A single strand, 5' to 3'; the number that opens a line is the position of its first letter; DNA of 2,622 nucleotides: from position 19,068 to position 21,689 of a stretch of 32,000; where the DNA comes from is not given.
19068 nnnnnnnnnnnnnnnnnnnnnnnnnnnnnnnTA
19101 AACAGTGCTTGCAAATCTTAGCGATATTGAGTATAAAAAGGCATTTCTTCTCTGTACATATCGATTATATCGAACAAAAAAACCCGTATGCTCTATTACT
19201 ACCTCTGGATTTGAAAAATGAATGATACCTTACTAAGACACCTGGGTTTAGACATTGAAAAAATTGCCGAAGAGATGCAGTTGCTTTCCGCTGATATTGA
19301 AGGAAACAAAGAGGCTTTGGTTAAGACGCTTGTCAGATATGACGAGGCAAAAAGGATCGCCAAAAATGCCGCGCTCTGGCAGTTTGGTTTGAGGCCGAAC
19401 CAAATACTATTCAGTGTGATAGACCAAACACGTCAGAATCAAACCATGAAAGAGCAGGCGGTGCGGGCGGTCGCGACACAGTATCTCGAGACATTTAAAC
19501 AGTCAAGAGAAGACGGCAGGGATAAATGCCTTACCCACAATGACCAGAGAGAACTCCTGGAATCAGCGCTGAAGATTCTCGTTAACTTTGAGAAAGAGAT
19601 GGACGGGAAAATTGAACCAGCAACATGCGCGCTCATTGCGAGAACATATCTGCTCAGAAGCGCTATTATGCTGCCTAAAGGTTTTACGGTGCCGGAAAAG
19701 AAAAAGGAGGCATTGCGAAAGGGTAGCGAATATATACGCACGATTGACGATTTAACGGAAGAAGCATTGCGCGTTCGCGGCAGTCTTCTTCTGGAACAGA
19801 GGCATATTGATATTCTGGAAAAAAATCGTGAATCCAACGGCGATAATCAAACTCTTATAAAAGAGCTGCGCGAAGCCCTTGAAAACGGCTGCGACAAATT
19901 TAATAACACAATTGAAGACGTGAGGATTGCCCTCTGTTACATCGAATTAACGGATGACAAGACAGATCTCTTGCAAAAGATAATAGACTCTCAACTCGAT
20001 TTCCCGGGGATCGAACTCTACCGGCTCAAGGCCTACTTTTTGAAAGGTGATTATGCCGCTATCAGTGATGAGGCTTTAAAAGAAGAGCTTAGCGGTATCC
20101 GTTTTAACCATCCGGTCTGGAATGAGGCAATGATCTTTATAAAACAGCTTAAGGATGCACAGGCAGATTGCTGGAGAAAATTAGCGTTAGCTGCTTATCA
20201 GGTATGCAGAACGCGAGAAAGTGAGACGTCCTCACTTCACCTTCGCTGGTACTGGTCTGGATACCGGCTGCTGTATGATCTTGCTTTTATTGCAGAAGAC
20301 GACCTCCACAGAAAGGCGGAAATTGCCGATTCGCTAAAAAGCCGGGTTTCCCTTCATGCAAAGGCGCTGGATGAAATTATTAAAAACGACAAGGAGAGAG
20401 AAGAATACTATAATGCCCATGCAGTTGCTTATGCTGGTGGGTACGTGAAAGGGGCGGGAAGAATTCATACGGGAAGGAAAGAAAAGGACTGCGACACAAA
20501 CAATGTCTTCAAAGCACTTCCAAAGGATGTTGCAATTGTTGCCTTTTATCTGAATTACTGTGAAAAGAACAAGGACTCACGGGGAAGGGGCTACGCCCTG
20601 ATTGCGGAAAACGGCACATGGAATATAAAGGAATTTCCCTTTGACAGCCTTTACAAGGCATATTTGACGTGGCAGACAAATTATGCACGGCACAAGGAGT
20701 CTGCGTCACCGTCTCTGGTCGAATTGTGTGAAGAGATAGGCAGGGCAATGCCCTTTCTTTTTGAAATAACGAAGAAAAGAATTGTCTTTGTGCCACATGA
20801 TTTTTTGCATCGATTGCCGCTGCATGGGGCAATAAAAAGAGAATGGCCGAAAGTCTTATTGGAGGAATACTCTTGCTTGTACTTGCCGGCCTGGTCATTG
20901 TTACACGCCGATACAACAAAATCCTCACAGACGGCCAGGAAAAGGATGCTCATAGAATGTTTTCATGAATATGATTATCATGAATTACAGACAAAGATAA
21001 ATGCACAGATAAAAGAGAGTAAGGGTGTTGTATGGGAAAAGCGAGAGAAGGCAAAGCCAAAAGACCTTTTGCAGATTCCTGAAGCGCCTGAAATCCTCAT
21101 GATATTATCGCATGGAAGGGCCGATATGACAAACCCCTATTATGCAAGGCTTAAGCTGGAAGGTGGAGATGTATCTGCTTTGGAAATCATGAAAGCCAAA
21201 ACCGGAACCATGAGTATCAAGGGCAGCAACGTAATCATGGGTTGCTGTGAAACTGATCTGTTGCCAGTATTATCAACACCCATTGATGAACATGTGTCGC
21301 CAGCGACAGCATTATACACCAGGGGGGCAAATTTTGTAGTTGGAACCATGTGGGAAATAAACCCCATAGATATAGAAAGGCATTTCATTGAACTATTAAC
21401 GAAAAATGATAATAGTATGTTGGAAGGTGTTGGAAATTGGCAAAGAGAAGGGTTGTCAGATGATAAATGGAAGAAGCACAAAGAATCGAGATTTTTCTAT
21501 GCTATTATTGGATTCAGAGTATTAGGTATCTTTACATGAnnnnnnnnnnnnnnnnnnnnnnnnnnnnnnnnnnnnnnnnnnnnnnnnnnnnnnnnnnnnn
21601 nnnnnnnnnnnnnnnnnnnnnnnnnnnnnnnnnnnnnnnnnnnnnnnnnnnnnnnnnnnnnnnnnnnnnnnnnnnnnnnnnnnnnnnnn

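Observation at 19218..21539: TPR-CHAT protease with an intact His/Cys dyad encoded as the first gene of the locus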

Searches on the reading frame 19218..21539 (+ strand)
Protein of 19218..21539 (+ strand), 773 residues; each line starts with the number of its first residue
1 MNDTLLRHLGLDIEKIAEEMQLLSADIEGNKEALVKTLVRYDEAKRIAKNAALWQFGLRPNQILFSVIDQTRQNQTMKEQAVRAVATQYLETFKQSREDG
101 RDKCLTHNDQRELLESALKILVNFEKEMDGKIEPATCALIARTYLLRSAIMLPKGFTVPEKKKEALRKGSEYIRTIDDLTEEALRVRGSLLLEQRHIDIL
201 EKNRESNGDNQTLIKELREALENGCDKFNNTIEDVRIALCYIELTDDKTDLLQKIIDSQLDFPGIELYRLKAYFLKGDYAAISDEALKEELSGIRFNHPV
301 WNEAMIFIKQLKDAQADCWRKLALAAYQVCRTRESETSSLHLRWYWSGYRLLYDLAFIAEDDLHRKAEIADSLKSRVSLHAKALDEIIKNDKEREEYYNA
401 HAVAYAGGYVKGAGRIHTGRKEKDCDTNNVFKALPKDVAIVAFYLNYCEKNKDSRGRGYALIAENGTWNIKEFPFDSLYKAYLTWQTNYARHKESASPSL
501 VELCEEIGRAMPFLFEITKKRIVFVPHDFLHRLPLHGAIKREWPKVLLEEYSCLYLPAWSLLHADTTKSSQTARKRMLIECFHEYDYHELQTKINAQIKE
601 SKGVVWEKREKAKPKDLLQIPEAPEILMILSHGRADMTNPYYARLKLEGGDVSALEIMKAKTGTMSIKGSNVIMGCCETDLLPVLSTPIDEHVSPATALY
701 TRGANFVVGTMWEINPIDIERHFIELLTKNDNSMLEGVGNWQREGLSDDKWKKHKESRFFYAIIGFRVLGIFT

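Call 3: search_protein_families(library=pfam, proteins=[window:19218-21539:+], max_evalue=0.01)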
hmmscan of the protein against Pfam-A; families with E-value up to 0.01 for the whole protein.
window:19218-21539:+ (773 aa): 1 family
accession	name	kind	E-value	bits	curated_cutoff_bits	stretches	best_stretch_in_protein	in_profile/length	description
PF12770.12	CHAT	-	8.3e-07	29.2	24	1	520-715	25-234/289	CHAT domain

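Call 5: search_solved_structures(query=window:19218-21539:+, max_evalue=0.01, show_alignments=3)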
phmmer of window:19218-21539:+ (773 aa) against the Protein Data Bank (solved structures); distinct sequences matched with E-value up to 0.01: 7.
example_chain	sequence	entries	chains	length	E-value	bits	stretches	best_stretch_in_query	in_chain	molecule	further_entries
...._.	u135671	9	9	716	6.3e-110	371.9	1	109-770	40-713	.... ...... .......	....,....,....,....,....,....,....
7y83_D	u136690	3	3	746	7.3e-110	371.7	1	109-770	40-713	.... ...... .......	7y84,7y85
8d9f_A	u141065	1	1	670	2.1e-107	363.6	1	109-770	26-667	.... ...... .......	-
8d9g_A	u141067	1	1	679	2.8e-107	363.2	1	109-770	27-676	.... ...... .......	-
8d9h_E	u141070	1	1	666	1.8e-103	350.6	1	109-770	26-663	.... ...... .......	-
7y9x_B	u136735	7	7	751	1.3e-91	311.4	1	20-771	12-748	CHAT domain-containing protein | Csx29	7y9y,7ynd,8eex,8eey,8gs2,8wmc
7zoq_A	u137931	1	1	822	2.2e-72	247.8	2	288-739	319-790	TPR-CHAT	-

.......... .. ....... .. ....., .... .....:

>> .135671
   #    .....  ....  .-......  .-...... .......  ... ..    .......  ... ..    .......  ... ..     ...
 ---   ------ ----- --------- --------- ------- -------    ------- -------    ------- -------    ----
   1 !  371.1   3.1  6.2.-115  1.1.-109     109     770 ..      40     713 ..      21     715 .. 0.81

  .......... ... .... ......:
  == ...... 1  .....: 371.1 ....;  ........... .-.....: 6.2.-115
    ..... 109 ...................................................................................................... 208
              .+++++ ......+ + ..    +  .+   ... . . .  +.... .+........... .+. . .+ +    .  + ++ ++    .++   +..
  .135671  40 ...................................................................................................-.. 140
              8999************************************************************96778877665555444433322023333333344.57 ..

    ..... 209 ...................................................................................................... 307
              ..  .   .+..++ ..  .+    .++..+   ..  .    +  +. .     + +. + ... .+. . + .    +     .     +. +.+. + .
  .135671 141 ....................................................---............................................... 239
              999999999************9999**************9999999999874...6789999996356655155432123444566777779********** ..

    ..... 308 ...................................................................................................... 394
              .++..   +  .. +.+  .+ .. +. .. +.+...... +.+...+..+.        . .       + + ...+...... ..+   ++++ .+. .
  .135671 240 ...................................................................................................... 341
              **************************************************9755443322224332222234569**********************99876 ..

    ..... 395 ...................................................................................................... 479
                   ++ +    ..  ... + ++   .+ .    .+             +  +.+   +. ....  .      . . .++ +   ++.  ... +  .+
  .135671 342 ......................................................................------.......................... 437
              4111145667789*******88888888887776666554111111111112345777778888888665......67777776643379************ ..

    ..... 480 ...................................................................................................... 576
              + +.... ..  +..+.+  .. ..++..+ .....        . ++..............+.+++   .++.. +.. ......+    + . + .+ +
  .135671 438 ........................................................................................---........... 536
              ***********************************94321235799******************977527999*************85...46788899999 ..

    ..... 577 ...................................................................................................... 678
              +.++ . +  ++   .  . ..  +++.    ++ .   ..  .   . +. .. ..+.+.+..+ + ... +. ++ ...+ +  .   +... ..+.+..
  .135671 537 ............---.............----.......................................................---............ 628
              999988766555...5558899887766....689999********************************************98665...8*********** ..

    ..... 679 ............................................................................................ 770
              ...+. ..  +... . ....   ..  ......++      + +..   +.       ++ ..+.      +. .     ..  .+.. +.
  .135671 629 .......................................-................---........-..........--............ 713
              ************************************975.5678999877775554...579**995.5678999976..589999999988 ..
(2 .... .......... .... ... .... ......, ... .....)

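Call 11: search_protein_families(library=ncbifam, proteins=[window:19218-21539:+], max_evalue=0.01)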
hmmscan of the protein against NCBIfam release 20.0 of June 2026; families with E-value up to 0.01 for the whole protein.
window:19218-21539:+ (773 aa): 1 family
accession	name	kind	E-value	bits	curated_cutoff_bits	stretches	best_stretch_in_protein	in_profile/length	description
NF041237.1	CAS_csx29_CRASP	exception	7.3e-219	729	300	1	111-771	2-669/670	type III-E CRISPR-associated TPR-CHAT protein Csx29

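Call 14: find_homologous_proteins(query=window:19218-21539:+, max_evalue=1e-10)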
Query window:19218-21539:+ (773 aa): 7 proteins with E <= 1e-10 among 8000 candidates.
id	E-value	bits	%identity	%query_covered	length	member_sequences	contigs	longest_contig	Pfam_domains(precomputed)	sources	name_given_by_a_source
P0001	0.0e+0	1261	100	72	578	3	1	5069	-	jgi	jgi:hypothetical protein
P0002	6.0e-151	523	41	98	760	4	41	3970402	PF12770.13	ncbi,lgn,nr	ncbi:MAG: CHAT domain-containing protein [Candidatus Jettenia caeni]|nr:CHAT domain-containing prote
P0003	7.5e-126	440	37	98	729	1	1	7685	PF12770.13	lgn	-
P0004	3.2e-100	355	34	91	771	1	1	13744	PF12770.13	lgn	-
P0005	2.3e-64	236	30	92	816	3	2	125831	-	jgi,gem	-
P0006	1.3e-61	227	29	87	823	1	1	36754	-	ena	-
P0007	6.5e-60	222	30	90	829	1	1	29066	PF12770.13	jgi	jgi:hypothetical protein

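Call 17: find_related_loci(query=A1, collection=genome_contigs, flank=10000)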
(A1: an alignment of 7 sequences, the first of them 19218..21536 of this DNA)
Query A1 (773 aa) in genome_contigs; peptide patterns used: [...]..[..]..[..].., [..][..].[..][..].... (x = any residue, [..] = any of these).
469 stretches matched a pattern; 8 encode a relative of the query (tblastn E <= 1e-3); 8 distinct loci.
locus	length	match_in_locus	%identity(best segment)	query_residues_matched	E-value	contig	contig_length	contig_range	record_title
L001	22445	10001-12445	36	28-773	8e-129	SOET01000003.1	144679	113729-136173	MAG: Candidatus Kuenenia hertensis isolate YC6 NODE_249_length_144679_cov_263.650584, whole genome shotgun sequence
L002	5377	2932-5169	35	12-770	6e-120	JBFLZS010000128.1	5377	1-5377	MAG: Nitrospirota bacterium isolate MAG117 MAG117_128, whole genome shotgun sequence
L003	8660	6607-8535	33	13-647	6e-86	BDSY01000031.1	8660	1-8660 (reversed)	Bacterium BMS3Abin06 DNA, contig: NODE_102, whole genome shotgun sequence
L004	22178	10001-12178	29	57-770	2e-78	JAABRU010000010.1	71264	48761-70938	MAG: Desulfobacteraceae bacterium isolate S08.Bin136 Scaffold_67, whole genome shotgun sequence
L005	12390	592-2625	31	102-772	3e-75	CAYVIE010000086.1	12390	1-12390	MAG TPA_asm: uncultured Desulfobacteraceae bacterium isolate SRP338002_co1_100 genome assembly, contig: NODE_4780_length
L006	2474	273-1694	33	253-714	3e-65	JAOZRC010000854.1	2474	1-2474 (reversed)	MAG: Desulfobacterales bacterium isolate GMC6.concoct.177_sub GMC6_90755_length_2474_cov_5.620504, whole genome shotgun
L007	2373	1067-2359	31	140-558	4e-42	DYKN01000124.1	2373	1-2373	MAG TPA_asm: Rikenella microfusus isolate SulCav_AS07-7_39_23 SulCav_AS07_7_36219_length_2373_cov_16_267903, whole genom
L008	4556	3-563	33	521-719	9e-33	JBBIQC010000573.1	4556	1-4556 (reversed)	MAG: Oscillatoriales cyanobacterium bin_317 isolate SIF170217_bin_317 NODE_15376_length_4556_cov_6.043546, whole genome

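Call 19: list_cluster_members(proteins=[window:19218-21536:+, window:21787-22359:+, window:22375-23241:+, window:15558-16613:+, window:14719-15219:+, window:2862-4445:-, window:112-1290:-, window:18091-19098:+])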
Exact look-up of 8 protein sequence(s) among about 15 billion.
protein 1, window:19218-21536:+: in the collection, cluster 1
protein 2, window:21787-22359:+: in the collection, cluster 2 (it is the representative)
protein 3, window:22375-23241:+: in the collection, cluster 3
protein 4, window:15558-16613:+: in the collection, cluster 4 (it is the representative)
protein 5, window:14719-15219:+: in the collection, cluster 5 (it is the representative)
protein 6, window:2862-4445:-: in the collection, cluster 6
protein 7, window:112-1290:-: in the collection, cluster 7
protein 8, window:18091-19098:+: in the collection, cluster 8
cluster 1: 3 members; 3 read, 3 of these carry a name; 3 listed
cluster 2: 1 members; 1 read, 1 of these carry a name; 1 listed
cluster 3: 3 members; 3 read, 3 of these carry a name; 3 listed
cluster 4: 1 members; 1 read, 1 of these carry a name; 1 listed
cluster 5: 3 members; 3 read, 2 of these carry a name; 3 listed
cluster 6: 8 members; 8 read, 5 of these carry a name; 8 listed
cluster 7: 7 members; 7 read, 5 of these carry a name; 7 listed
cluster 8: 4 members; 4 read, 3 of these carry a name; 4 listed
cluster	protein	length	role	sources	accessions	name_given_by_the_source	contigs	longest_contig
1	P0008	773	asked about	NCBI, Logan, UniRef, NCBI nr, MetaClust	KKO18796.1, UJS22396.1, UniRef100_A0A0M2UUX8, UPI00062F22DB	MAG: CHAT domain-containing protein [Candidatus Brocadia sp.] | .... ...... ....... n=1 Tax=Candidatus Brocadia fulgida TaxID=380242 ... | MAG: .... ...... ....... [Candidatus Brocadia fulgida]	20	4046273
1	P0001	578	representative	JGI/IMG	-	hypothetical protein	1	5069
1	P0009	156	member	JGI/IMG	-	hypothetical protein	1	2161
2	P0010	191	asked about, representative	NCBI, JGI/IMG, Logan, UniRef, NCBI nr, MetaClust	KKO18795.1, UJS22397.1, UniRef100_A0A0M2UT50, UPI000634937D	MAG: sigma-70 family RNA polymerase sigma factor [Candidatus Brocadia sp.] | RNA polymerase sigma factor, sigma-70 family | RNA polymerase sigma factor n=1 Tax=Candidatus Brocadia fulgida TaxID=380242 ...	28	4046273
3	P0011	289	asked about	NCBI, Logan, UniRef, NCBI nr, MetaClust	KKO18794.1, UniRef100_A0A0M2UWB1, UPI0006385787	MAG: hypothetical protein BROFUL_02455 [Candidatus Brocadia fulgida] | Putative zinc-finger domain-containing protein n=1 Tax=Candidatus Brocadia fulgida ... | status=active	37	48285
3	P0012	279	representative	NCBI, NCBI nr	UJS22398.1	MAG: zf-HC2 domain-containing protein [Candidatus Brocadia sp.]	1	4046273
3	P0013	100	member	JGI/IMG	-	hypothetical protein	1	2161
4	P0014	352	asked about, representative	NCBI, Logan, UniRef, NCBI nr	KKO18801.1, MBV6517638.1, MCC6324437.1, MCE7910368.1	MAG: S-methyl-5-thioribose-1-phosphate isomerase [Candidatus Brocadia sp.] | Methylthioribose-1-phosphate isomerase n=1 Tax=Candidatus Brocadia fulgida TaxID=380242 ... | MAG: putative translation initiation factor [Candidatus Brocadia fulgida]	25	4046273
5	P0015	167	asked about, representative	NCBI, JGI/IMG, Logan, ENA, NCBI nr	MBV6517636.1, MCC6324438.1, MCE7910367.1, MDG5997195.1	MAG: 5-(carboxyamino)imidazole ribonucleotide mutase [Candidatus Brocadia sp.] | 5-(carboxyamino)imidazole ribonucleotide mutase | N5-carboxyaminoimidazole ribonucleotide mutase [Candidatus Brocadia fulgida]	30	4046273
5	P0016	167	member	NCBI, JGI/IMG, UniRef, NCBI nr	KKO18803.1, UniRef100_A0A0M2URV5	MAG: phosphoribosylaminoimidazole carboxylase catalytic subunit [Candidatus Brocadia ... | phosphoribosylaminoimidazole carboxylase, PurE protein | N5-carboxyaminoimidazole ribonucleotide mutase n=1 Tax=Candidatus Brocadia fulgida ...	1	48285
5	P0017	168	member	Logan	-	-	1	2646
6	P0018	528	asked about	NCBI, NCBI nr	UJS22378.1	MAG: DUF1957 domain-containing protein [Candidatus Brocadia sp.]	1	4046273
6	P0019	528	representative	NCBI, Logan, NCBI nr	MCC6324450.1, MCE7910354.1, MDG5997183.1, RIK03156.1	MAG: DUF1957 domain-containing protein [Candidatus Brocadia sp.] | DUF1957 domain-containing protein [Candidatus Brocadia sp.]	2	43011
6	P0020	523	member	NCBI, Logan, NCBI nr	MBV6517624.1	MAG: 1,4-alpha-glucan branching enzyme [Candidatus Brocadia fulgida] | 1,4-alpha-glucan branching enzyme [Candidatus Brocadia fulgida]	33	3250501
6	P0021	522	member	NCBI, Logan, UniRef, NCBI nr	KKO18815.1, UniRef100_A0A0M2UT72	MAG: glycoside hydrolase [Candidatus Brocadia fulgida] | Glycoside hydrolase n=1 Tax=Candidatus Brocadia fulgida TaxID=380242 ...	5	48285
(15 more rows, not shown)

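Call 26: search_protein_representatives(protein=window:19218-21539:+)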
Query: 773 residues. Proteins with E-value up to 0.001 (for the whole library): 356; up to 1e-10: 165; up to 1e-30: 139. The best 150 are listed.
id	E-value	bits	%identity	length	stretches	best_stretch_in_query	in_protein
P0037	2.7e-147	508.8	42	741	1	32-771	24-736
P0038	6.4e-147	507.5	39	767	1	3-769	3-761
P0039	3.7e-130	452.1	41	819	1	27-771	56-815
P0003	2.4e-126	439.5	40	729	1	13-770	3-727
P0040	1.0e-125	437.4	46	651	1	146-772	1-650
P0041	1.4e-125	436.9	42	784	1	22-770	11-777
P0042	3.0e-125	435.8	38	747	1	16-771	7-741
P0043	3.3e-124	432.4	41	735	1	29-770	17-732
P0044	4.0e-123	428.8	41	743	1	30-769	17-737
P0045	1.6e-120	420.3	40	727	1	93-770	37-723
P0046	2.6e-118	412.9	38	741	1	101-771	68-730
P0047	6.5e-116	405.0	42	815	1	28-730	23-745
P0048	2.9e-109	383.0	40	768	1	13-748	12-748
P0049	3.3e-109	382.8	39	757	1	13-770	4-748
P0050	6.6e-109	381.8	38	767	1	12-749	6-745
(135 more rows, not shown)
